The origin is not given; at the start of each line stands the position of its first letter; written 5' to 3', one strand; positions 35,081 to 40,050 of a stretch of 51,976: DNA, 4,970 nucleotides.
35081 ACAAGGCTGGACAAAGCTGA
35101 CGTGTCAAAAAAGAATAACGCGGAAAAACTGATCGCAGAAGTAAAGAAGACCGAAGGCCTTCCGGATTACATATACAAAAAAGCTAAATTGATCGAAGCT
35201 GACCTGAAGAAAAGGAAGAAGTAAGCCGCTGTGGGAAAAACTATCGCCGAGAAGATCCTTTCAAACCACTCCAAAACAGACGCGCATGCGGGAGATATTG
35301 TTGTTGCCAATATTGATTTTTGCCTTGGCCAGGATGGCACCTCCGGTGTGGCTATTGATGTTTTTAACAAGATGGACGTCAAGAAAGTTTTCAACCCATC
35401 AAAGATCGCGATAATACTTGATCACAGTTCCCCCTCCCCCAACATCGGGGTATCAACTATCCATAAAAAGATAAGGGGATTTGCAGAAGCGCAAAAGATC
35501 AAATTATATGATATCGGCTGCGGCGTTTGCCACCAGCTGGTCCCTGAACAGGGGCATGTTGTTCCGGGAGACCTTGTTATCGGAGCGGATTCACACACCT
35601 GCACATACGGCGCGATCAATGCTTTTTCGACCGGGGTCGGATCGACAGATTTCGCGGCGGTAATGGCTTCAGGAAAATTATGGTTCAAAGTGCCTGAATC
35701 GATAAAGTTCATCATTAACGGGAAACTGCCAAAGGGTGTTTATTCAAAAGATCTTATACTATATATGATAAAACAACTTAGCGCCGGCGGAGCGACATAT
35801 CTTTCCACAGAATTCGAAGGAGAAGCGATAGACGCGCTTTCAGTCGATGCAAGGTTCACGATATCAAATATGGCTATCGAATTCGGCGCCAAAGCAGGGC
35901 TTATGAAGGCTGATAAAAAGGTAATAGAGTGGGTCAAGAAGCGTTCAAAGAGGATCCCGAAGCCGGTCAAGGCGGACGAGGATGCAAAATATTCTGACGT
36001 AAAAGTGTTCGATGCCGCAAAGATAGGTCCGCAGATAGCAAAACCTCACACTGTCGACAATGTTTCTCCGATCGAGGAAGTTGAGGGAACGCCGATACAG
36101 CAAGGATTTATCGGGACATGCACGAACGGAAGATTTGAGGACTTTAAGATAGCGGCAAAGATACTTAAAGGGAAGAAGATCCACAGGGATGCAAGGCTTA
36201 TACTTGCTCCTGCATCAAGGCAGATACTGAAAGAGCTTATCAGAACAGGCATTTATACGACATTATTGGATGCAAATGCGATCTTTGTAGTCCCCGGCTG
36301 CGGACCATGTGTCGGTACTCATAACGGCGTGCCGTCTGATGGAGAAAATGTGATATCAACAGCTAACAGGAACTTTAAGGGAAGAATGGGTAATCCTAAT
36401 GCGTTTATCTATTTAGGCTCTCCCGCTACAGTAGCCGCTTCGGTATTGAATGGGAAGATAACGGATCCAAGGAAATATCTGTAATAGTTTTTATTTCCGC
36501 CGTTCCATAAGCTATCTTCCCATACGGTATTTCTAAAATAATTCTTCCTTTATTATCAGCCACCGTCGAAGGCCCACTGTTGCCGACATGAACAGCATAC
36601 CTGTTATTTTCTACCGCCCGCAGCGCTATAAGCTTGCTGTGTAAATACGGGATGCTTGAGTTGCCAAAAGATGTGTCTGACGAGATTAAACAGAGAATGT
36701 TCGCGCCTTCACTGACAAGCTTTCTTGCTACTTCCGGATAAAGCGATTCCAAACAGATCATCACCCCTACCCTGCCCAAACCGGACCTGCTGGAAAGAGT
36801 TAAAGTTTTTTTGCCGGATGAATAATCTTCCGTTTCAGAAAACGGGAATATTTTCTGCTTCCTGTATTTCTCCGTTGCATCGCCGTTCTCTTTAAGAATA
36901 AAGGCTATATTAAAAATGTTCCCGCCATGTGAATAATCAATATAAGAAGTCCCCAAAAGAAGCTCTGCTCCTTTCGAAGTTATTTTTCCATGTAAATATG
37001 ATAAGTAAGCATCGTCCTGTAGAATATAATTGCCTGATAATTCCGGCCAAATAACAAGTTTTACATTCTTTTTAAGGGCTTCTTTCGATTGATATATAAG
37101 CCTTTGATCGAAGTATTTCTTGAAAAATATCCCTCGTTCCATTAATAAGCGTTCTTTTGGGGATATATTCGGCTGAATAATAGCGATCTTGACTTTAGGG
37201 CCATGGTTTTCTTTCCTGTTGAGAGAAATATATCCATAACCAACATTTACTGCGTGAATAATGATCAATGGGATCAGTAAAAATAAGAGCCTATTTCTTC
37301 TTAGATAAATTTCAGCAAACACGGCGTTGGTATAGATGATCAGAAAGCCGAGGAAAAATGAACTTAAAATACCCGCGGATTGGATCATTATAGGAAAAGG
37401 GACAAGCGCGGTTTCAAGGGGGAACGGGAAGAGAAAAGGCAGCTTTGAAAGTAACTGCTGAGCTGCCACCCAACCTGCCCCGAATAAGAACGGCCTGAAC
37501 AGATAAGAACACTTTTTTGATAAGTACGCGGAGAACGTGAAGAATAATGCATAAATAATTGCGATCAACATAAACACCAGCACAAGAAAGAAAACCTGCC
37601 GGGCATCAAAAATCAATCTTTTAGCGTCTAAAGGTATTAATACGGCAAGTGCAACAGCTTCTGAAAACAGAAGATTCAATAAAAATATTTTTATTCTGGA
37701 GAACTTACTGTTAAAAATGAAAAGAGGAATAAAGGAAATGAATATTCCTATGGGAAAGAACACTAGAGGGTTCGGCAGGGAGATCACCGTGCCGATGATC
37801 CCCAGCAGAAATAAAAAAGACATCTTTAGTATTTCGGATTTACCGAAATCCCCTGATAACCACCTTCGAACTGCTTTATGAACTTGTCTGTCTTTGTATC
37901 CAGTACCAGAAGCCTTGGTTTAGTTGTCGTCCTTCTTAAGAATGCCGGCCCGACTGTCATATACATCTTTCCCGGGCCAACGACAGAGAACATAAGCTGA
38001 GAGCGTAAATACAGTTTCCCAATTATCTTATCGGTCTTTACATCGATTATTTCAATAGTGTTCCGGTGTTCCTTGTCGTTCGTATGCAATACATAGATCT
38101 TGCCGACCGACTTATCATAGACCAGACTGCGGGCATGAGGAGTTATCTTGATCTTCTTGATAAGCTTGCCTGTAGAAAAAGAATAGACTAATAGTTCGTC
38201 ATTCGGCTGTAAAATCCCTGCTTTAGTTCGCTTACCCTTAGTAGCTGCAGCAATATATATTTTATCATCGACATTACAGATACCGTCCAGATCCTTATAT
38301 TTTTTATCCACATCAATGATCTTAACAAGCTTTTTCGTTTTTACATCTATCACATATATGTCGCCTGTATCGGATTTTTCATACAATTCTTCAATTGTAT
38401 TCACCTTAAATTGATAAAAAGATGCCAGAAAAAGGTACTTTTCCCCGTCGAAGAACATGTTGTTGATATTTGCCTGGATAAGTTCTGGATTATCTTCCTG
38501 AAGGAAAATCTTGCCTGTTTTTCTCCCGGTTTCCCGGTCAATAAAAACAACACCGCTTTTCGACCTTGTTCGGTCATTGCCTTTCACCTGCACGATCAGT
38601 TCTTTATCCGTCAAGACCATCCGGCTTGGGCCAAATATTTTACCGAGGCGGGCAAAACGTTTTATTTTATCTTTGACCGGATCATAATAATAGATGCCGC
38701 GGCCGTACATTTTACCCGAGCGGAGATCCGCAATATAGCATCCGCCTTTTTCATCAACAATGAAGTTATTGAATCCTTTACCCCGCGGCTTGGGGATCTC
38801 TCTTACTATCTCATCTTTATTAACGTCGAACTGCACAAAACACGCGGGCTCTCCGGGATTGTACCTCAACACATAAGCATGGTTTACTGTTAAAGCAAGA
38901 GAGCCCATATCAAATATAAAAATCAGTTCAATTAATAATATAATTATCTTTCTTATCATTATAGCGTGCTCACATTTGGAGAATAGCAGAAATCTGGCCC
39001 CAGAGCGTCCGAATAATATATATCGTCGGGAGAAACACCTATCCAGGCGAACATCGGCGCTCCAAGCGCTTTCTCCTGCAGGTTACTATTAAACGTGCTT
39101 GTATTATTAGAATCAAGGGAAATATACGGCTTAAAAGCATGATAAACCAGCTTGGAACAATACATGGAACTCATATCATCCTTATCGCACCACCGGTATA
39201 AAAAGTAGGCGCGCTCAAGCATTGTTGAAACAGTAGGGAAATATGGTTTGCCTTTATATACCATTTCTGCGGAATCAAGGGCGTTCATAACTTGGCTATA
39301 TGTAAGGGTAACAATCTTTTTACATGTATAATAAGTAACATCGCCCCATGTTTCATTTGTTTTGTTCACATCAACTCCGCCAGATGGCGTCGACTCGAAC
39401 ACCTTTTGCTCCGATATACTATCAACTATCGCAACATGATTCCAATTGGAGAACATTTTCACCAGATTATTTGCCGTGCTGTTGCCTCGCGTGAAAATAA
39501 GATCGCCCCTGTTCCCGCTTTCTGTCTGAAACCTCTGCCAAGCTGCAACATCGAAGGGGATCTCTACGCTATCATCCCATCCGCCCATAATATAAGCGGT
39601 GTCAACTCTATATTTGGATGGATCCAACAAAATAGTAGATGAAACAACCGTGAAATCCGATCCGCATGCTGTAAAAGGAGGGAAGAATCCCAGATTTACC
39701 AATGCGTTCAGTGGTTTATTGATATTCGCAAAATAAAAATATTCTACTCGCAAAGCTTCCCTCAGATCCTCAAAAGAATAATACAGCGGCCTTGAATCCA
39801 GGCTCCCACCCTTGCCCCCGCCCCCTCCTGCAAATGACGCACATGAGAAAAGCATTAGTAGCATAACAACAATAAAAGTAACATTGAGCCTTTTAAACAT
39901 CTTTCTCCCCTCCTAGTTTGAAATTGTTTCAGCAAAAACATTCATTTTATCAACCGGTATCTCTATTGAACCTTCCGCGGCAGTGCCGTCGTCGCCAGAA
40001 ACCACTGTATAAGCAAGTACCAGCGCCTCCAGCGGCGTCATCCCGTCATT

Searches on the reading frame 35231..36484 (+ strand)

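Call 64: search_protein_families(library=pfam, proteins=[window:35231-36484:+], max_evalue=0.00001)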
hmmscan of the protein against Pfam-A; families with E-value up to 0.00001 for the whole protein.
window:35231-36484:+ (417 aa): 1 family
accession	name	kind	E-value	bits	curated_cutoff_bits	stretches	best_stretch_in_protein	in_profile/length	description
PF00330.25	Aconitase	-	4.6e-95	319.7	28.7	1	7-408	1-463/463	Aconitase family (aconitate hydratase)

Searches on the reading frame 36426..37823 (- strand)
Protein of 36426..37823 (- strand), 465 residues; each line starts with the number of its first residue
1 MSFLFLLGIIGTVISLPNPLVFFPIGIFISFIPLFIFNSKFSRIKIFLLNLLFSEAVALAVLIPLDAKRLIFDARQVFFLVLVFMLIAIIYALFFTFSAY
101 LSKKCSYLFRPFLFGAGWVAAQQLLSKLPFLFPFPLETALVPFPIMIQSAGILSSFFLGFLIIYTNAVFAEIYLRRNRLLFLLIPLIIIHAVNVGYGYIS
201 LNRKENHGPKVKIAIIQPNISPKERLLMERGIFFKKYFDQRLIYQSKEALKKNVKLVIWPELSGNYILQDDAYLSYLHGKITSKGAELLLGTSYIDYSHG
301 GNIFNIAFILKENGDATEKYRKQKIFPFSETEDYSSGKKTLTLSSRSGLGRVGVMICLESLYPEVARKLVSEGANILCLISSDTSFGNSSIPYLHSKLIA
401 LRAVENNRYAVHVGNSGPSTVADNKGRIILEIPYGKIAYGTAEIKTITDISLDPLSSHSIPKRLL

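Call 64: search_protein_families(library=pfam, proteins=[window:36426-37823:-], max_evalue=0.00001)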
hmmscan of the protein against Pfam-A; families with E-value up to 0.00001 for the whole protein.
window:36426-37823:- (465 aa): 1 family
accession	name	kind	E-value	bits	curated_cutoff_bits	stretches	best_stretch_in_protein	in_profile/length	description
PF00795.27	CN_hydrolase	-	2.2e-23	83.4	23.2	1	240-445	19-247/256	Carbon-nitrogen hydrolase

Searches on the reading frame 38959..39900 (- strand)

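Call 64: search_protein_families(library=pfam, proteins=[window:38959-39900:-], max_evalue=0.00001)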
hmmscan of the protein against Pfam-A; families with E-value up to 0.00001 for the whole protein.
window:38959-39900:- (313 aa): 1 family
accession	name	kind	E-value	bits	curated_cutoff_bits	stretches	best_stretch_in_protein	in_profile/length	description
PF05708.18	Peptidase_C92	-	2.3e-09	38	27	1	130-300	3-162/166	Permuted papain-like amidase enzyme, YaeF/YiiX, C92 family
